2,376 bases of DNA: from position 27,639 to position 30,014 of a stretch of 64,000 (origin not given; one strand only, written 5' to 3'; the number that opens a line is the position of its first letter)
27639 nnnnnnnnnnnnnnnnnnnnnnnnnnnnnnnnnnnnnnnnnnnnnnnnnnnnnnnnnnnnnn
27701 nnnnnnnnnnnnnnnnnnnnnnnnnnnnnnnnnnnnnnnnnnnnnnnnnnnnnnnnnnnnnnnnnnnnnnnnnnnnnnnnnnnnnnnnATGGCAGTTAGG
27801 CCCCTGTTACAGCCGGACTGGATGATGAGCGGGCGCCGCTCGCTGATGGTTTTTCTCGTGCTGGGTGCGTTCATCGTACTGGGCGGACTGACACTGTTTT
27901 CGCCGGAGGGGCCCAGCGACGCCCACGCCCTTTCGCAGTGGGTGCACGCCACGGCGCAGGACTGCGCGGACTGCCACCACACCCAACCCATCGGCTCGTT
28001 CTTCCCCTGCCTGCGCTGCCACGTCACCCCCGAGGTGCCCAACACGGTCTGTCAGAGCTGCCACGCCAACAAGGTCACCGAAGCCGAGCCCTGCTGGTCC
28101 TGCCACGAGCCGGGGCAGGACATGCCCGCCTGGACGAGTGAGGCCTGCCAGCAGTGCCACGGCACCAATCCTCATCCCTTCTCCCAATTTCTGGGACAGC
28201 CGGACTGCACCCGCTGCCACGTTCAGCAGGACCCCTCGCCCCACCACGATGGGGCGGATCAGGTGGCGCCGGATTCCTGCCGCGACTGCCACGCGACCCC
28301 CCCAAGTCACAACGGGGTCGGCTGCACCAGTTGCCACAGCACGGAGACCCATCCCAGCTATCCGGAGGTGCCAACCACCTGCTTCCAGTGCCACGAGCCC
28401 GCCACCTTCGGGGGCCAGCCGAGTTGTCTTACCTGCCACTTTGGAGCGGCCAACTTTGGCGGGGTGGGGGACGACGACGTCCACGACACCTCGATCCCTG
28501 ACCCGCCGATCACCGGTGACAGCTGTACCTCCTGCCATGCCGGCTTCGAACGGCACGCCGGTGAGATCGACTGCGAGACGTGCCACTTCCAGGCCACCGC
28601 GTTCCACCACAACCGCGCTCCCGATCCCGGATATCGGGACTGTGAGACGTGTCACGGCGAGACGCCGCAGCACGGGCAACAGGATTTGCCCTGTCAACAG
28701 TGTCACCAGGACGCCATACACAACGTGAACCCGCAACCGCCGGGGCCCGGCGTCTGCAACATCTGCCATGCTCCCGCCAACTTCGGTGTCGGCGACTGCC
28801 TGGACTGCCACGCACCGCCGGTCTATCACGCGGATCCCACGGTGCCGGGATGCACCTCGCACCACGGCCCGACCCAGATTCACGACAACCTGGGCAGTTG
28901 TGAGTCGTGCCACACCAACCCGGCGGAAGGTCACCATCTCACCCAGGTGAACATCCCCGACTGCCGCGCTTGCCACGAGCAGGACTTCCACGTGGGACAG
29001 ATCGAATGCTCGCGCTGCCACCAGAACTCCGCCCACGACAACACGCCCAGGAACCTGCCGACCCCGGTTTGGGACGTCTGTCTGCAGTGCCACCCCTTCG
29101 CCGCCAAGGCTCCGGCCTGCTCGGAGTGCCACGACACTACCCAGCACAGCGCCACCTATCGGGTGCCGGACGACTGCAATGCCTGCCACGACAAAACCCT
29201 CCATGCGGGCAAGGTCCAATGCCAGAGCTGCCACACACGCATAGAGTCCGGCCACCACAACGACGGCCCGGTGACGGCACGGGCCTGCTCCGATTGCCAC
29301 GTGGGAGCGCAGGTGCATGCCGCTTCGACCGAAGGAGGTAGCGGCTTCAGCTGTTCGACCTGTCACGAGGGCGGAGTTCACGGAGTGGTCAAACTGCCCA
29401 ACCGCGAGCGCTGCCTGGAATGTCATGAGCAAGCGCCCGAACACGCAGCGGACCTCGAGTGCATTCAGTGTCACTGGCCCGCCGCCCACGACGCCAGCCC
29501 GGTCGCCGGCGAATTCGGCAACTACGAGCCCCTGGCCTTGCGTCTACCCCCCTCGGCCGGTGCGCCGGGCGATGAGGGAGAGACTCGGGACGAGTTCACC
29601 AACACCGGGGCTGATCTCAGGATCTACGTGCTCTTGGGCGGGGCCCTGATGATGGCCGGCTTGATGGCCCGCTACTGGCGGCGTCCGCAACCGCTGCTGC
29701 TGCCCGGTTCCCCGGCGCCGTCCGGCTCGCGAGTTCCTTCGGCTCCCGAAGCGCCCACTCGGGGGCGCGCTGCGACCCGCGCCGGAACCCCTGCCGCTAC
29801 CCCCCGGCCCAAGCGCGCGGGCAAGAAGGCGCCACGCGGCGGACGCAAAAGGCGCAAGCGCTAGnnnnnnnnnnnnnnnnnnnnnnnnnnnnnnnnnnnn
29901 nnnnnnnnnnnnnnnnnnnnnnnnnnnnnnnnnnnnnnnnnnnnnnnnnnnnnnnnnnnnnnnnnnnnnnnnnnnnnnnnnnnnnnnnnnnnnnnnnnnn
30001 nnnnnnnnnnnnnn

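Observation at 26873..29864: Tandem membrane-anchored multihaem c-type cytochromes (8 + ~27 haems) in a monoderm-type genome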

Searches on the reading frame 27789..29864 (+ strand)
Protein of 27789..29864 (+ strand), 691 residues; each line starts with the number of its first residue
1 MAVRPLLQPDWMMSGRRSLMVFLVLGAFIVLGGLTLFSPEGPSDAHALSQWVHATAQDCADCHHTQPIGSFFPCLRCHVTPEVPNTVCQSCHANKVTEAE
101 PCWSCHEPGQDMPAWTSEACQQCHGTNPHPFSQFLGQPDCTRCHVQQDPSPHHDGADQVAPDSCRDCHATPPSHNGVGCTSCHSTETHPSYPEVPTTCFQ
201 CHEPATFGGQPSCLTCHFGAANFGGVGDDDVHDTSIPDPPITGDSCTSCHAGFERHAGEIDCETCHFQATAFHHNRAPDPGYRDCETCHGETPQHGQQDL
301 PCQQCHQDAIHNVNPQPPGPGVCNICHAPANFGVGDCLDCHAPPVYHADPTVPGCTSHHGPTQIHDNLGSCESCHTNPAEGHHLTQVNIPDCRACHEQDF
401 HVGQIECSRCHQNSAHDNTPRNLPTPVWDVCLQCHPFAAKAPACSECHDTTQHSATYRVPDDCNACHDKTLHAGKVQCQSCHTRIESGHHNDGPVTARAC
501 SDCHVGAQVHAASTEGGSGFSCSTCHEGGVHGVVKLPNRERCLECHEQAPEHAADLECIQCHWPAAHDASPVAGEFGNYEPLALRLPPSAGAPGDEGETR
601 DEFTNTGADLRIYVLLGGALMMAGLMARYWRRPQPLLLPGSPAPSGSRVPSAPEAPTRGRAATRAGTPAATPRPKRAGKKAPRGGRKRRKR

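Call 4: search_protein_families(library=pfam, proteins=[window:27789-29864:+], max_evalue=1)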
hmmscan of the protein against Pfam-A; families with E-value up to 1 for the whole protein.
window:27789-29864:+ (691 aa): 4 families
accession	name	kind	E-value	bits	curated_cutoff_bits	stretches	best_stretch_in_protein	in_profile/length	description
PF14537.11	Cytochrom_c3_2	-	1.7e-14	54.5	25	4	174-266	4-78/79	Cytochrome c3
PF14522.11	Cytochrome_C7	-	3.7e-13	49.5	24.8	4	211-266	14-66/67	Cytochrome c7 and related cytochrome c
PF02085.21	Cytochrom_CIII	-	2.2e-07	31.6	22.9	1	51-124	26-101/101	Class III cytochrome C family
PF09699.15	Paired_CXXCH_1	-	0.0048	17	20.6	1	405-436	7-37/41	Doubled CXXCH motif (Paired_CXXCH_1)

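Call 5: search_protein_families(library=ncbifam, proteins=[window:27789-29864:+], max_evalue=1)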
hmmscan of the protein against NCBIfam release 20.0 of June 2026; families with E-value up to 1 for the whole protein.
window:27789-29864:+ (691 aa): 0 families

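Call 9: find_homologous_proteins(query=window:27789-29864:+)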
Query window:27789-29864:+ (691 aa): 42 proteins with E <= 0.001 among 6272 candidates.
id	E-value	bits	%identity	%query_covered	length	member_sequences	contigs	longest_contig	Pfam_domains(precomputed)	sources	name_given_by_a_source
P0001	0.0e+0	1474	88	99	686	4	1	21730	PF14537.12,PF02085.22,PF14522.12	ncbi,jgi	-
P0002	1.1e-251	856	62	85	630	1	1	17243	PF14537.12,PF14522.12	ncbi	ncbi:MAG: hypothetical protein Kow00122_03040 [Thermoleophilia bacterium]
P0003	3.3e-187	642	42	83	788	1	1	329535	PF14537.12,PF02085.22,PF14522.12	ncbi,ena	-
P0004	1.7e-186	640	50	87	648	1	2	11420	PF14537.12,PF02085.22,PF14522.12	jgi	jgi:hypothetical protein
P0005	1.3e-178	614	52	79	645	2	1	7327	PF14537.12,PF02085.22,PF14522.12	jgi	jgi:hypothetical protein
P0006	4.9e-170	586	46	90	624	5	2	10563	PF14537.12,PF02085.22,PF14522.12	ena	-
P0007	1.2e-168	581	48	83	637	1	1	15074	PF14537.12,PF02085.22,PF14522.12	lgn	-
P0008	3.9e-166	573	46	87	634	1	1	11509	PF09699.16,PF14537.12,PF02085.22,PF14522.12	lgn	-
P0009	8.0e-164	565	47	86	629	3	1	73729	PF14537.12,PF02085.22,PF14522.12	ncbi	ncbi:MAG: hypothetical protein ACYC5Q_07980 [Thermoleophilia bacterium]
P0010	8.7e-163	562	47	88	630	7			PF14537.12,PF02085.22,PF14522.12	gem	-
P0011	2.0e-156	541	48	85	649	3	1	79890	PF14537.12,PF02085.22,PF14522.12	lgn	-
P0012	3.3e-155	537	50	79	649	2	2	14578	PF14537.12,PF02085.22,PF14522.12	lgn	-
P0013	3.0e-151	523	48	82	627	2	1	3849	PF14537.12,PF02085.22,PF14522.12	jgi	jgi:hypothetical protein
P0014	1.9e-150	521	45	87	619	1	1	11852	PF14537.12,PF02085.22,PF14522.12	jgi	-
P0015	3.6e-144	500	44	86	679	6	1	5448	PF14537.12,PF02085.22,PF14522.12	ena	-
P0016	1.7e-118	415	49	59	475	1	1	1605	PF14537.12,PF14522.12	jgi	jgi:hypothetical protein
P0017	2.0e-33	134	32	48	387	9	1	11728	PF14537.12,PF02085.22,PF14522.12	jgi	-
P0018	1.8e-31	127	28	53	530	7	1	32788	PF14537.12,PF02085.22,PF14522.12,PF22113.2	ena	-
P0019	2.0e-30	124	29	59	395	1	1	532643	PF14537.12,PF02085.22,PF14522.12,PF22113.2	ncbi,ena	-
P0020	3.3e-29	120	29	75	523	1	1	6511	PF14537.12,PF02085.22,PF14522.12,PF22113.2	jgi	jgi:hypothetical protein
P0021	4.5e-27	113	30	80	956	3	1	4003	PF14537.12,PF02085.22,PF14522.12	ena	-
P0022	6.6e-27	112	30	69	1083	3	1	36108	PF14537.12,PF02085.22,PF14522.12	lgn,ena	-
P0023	3.4e-20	90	32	57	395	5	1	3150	PF14537.12,PF02085.22,PF14522.12,PF22113.2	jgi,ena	jgi:hypothetical protein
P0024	1.3e-19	88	31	50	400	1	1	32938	PF14537.12,PF02085.22,PF14522.12,PF22113.2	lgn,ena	-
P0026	4.8e-18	83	30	50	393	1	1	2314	PF14537.12,PF02085.22,PF14522.12,PF22113.2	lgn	-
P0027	6.3e-18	83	33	40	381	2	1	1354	PF14537.12,PF02085.22,PF14522.12,PF22113.2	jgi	jgi:hypothetical protein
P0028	1.7e-16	78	31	46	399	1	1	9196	PF14537.12,PF02085.22,PF14522.12,PF22113.2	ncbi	-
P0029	3.0e-16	77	29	47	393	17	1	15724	PF14537.12,PF02085.22,PF14522.12,PF22113.2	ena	-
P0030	7.4e-16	76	30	53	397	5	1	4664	PF14537.12,PF02085.22,PF14522.12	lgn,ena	-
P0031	1.4e-15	75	29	59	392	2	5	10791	PF14537.12,PF02085.22,PF14522.12,PF22113.2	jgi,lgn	jgi:hypothetical protein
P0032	1.8e-15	74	31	39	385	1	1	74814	PF02085.22,PF14522.12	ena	-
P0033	2.0e-15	74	31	50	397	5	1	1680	PF14537.12,PF02085.22,PF14522.12,PF22113.2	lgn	-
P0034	5.2e-10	56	28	41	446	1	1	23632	PF14537.12,PF14522.12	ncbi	-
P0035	3.6e-7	47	26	64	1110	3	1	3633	PF14537.12,PF02085.22,PF14522.12,PF22113.2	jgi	jgi:hypothetical protein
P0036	1.6e-6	45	25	70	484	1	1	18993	PF09699.16,PF14537.12,PF02085.22,PF14522.12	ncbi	-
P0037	3.9e-5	40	26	73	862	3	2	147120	PF14537.12,PF02085.22,PF14522.12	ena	-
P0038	4.4e-4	37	23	65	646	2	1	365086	PF14537.12,PF03264.20,PF02085.22,PF14522.12,PF22113.2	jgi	jgi:hypothetical protein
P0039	5.3e-4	37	26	73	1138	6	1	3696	PF14537.12,PF02085.22,PF14522.12,PF22113.2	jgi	jgi:hypothetical protein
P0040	5.9e-4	36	28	61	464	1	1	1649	PF09699.16,PF14537.12,PF02085.22,PF14522.12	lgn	-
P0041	7.0e-4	36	28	55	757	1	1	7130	PF14537.12,PF02085.22,PF14522.12,PF18915.6,PF22113.2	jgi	jgi:hypothetical protein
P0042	8.5e-4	36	26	70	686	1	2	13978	PF14537.12,PF02085.22,PF23865.2,PF14522.12,PF22113.2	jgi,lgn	-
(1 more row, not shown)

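Call 11: find_encoding_contigs(protein=P0003, flank=10000, max_places=2)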
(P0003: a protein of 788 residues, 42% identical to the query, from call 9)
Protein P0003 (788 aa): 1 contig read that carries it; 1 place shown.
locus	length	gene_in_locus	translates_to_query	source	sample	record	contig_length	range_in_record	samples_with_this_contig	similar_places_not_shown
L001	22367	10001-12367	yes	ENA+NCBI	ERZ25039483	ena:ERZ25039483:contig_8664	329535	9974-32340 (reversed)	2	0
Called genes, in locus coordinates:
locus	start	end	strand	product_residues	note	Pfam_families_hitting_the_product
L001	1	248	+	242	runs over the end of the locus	-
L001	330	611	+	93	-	-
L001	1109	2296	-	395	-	PF00534:Glycos_transf_1 (weak), PF13692:Glyco_trans_1_4, PF13524:Glyco_trans_1_2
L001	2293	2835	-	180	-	PF00534:Glycos_transf_1, PF13692:Glyco_trans_1_4, PF20706:GT4-conflict, PF13524:Glyco_trans_1_2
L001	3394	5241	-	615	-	PF04932:Wzy_C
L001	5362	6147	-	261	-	PF14221:DUF4330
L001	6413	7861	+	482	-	PF00890:FAD_binding_2 (weak), PF01134:GIDA (faint), PF07992:Pyr_redox_2 (faint), PF12831:FAD_oxidored, PF13450:NAD_binding_8 (weak)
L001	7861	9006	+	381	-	PF02350:Epimerase_2, PF13579:Glyco_trans_4_4 (weak)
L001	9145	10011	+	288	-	PF14522:Cytochrome_C7 (weak)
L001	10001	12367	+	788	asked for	PF02085:Cytochrom_CIII (faint), PF14522:Cytochrome_C7 (faint), PF14537:Cytochrom_c3_2 (faint)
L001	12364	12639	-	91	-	-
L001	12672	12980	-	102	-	PF00731:AIRC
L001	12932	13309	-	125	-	-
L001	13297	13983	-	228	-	PF04909:Amidohydro_2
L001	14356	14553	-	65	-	PF07478:Dala_Dala_lig_C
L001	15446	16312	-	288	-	PF00990:GGDEF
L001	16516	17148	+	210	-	PF04542:Sigma70_r2, PF04545:Sigma70_r4, PF08281:Sigma70_r4_2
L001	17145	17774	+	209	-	-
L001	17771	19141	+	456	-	PF26514:DUF8173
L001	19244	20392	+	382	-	PF01523:PmbA_TldD_1st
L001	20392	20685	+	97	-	-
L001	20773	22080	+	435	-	PF19289:PmbA_TldD_3rd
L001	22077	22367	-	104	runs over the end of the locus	PF05437:AzlD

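Call 12: find_encoding_contigs(protein=P0009, flank=10000, max_places=2)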
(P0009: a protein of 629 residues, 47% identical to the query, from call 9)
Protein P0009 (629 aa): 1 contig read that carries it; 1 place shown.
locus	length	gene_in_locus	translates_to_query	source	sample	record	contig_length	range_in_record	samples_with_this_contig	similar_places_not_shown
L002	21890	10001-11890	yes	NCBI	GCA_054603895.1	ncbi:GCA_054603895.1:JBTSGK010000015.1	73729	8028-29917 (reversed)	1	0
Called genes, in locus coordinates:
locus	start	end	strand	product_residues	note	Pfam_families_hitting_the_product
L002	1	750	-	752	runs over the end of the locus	PF13439:Glyco_transf_4, PF13579:Glyco_trans_4_4, PF00534:Glycos_transf_1, PF13692:Glyco_trans_1_4, PF13524:Glyco_trans_1_2 (weak), PF03808:Glyco_tran_WecG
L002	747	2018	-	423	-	PF13692:Glyco_trans_1_4, PF00534:Glycos_transf_1 (weak), PF13524:Glyco_trans_1_2 (weak)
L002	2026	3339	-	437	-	PF13439:Glyco_transf_4, PF13579:Glyco_trans_4_4, PF13439:Glyco_transf_4 (weak), PF20706:GT4-conflict (weak), PF00534:Glycos_transf_1, PF13692:Glyco_trans_1_4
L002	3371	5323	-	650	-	PF04932:Wzy_C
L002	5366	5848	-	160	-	PF14221:DUF4330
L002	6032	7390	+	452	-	PF01946:Thi4 (weak), PF00890:FAD_binding_2 (weak), PF01134:GIDA (weak), PF01266:DAO (faint), PF04820:Trp_halogenase (faint), PF07992:Pyr_redox_2 (faint), PF12831:FAD_oxidored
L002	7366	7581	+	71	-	PF12831:FAD_oxidored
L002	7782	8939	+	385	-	PF02350:Epimerase_2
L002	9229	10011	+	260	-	PF22113:Mtrc-MtrF_II-IV_dom (faint), PF14537:Cytochrom_c3_2 (faint), PF14522:Cytochrome_C7 (weak)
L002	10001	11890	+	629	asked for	PF02085:Cytochrom_CIII (faint), PF14522:Cytochrome_C7 (faint), PF14537:Cytochrom_c3_2 (faint)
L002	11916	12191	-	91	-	-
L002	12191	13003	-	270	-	PF00731:AIRC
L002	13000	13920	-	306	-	PF04909:Amidohydro_2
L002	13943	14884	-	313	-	PF01820:Dala_Dala_lig_N, PF02655:ATP-grasp_3 (weak), PF08443:RimK (faint), PF07478:Dala_Dala_lig_C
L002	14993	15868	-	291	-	PF00990:GGDEF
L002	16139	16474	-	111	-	PF05437:AzlD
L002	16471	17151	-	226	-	PF03591:AzlC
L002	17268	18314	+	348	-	PF07730:HisKA_3, PF02518:HATPase_c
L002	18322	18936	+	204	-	PF00072:Response_reg, PF00196:GerE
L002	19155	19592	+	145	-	PF00072:Response_reg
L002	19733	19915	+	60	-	PF04964:Flp_Fap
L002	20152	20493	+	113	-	PF07811:TadE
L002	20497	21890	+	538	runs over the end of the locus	PF13400:Tad, PF09977:Tad_C (weak)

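Call 14: find_related_loci(query=A1, collection=genome_contigs, flank=10000)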
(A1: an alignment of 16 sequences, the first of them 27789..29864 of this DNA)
Query A1 (691 aa) in genome_contigs; peptide patterns used: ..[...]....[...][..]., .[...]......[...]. (x = any residue, [..] = any of these).
114 stretches matched a pattern; 13 encode a relative of the query (tblastn E <= 1e-3); 13 distinct loci.
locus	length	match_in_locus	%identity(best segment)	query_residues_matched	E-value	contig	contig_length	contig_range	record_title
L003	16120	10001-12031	88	1-682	0e+0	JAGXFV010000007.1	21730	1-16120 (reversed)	MAG: Actinomycetes bacterium isolate LH_M23 k141_134715, whole genome shotgun sequence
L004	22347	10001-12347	47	14-609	8e-164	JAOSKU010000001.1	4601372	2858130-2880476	MAG: Thermoleophilia bacterium isolate FR_37 FR-Thermoleophilia-1_s1, whole genome shotgun sequence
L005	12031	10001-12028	43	4-664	1e-157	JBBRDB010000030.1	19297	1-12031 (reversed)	MAG: Thermoleophilia bacterium isolate Co_metawrap_2432 Cmw_2432_k141_13222826_length_19297_cov_11.0000, whole genome sh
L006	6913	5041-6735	49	45-609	6e-157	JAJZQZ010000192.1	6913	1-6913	MAG: Actinomycetes bacterium isolate SKS1.bin6 NODE_19279_length_6913_cov_2.118627, whole genome shotgun sequence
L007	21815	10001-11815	47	45-628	1e-153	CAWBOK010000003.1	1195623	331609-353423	MAG: uncultured Actinomycetota bacterium isolate MFD04716.bin.2.61 genome assembly, contig: contig_16924, whole genome s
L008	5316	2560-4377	48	45-631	2e-155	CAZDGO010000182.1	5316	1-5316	MAG TPA_asm: uncultured Gaiellales bacterium isolate SRP136066_co1_96 genome assembly, contig: NODE_27011_length_5316_co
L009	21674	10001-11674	42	4-574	3e-116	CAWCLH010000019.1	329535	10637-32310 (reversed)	MAG: uncultured Actinomycetota bacterium isolate MFD01721.bin.2.195 genome assembly, contig: contig_8664, whole genome s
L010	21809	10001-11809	26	41-572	1e-14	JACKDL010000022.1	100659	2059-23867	MAG: Myxococcales bacterium isolate HK-STAS-MYXO-6 HK-STAS-MYXO-6_22, whole genome shotgun sequence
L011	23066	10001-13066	23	50-562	4e-11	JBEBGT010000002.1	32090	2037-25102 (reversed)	MAG: Candidatus Eisenbacteria bacterium isolate ATF_3 NODE_422_length_32090_cov_4.074240, whole genome shotgun sequence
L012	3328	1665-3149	25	58-565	7e-7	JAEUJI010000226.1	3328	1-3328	MAG: Gemmatimonadetes bacterium isolate new MAG-65 k141_1919071, whole genome shotgun sequence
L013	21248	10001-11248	23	136-535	3e-7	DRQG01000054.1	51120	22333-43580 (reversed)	MAG TPA_asm: Caldithrix abyssi isolate HyVt-577 HyVt-577_k145_154092, whole genome shotgun sequence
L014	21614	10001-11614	24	102-546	2e-5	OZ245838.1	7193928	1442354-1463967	MAG: Planctomycetota bacterium isolate c745feeb-1740-47bf-bbe2-8d90712da449 genome assembly, chromosome: 1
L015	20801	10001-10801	26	262-517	3e-4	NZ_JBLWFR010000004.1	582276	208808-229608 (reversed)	Noviherbaspirillum sp. ST9 ST-9_scaffold4, whole genome shotgun sequence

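Call 28: search_solved_structures(query=window:27789-29864:+, max_evalue=0.01)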
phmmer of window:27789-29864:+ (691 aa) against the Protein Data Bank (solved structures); distinct sequences matched with E-value up to 0.01: 1.
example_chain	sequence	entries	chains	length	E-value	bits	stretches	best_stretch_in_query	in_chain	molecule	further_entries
3oue_A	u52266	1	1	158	0.0024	19.4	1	391-511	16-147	Cytochrome c family protein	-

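Call 30: search_solved_structures(query=A1, max_evalue=0.1, show_alignments=1)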
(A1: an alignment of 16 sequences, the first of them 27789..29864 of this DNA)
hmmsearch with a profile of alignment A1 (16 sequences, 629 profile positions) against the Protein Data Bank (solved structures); distinct sequences matched with E-value up to 0.1: 22.
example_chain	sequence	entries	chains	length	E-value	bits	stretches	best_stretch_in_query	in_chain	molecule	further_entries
3ov0_A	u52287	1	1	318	7.8e-08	34.4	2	340-516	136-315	Cytochrome c family protein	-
1z1n_X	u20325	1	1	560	2e-05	26.5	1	35-113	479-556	sixteen heme cytochrome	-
1h29_A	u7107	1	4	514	2.3e-05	26.3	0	104-181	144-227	HIGH-MOLECULAR-WEIGHT CYTOCHROME C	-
1gws_A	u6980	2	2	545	3.4e-05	25.7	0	104-181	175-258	HIGH-MOLECULAR-WEIGHT CYTOCHROME C | High-molecular-weight cytochrome c precursor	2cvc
2j7a_C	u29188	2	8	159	6.6e-05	24.8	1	96-132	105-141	CYTOCHROME C QUINOL DEHYDROGENASE NRFH | NAPC/NIRT CYTOCHROME C FAMILY PROTEIN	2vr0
3oue_A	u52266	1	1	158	0.00027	22.8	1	383-476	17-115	Cytochrome c family protein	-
3bng_A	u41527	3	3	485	0.0013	20.5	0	87-171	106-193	Cytochrome c-552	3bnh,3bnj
1fs7_A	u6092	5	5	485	0.0013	20.5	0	87-172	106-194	CYTOCHROME C NITRITE REDUCTASE | Cytochrome c-552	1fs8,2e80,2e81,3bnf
1fs9_A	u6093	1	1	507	0.0015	20.3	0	87-172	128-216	CYTOCHROME C NITRITE REDUCTASE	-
1m1p_A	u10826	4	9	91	0.0021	19.8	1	221-297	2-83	Small tetraheme cytochrome c | Periplasmic tetraheme cytochrome c CctA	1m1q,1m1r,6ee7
6btm_A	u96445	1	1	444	0.005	18.6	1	277-400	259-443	Alternative Complex III subunit A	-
1ofw_A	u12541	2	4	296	0.0055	18.4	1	46-116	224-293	NINE-HEME CYTOCHROME C | NINE HEME CYTOCHROME C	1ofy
1qdb_A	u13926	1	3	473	0.0056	18.4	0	87-172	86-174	CYTOCHROME C NITRITE REDUCTASE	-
6lod_A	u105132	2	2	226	0.0098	17.6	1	286-366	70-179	MULTIHEME_CYTC domain-containing protein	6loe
1duw_A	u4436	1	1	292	0.011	17.5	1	105-173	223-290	NONAHEME CYTOCHROME C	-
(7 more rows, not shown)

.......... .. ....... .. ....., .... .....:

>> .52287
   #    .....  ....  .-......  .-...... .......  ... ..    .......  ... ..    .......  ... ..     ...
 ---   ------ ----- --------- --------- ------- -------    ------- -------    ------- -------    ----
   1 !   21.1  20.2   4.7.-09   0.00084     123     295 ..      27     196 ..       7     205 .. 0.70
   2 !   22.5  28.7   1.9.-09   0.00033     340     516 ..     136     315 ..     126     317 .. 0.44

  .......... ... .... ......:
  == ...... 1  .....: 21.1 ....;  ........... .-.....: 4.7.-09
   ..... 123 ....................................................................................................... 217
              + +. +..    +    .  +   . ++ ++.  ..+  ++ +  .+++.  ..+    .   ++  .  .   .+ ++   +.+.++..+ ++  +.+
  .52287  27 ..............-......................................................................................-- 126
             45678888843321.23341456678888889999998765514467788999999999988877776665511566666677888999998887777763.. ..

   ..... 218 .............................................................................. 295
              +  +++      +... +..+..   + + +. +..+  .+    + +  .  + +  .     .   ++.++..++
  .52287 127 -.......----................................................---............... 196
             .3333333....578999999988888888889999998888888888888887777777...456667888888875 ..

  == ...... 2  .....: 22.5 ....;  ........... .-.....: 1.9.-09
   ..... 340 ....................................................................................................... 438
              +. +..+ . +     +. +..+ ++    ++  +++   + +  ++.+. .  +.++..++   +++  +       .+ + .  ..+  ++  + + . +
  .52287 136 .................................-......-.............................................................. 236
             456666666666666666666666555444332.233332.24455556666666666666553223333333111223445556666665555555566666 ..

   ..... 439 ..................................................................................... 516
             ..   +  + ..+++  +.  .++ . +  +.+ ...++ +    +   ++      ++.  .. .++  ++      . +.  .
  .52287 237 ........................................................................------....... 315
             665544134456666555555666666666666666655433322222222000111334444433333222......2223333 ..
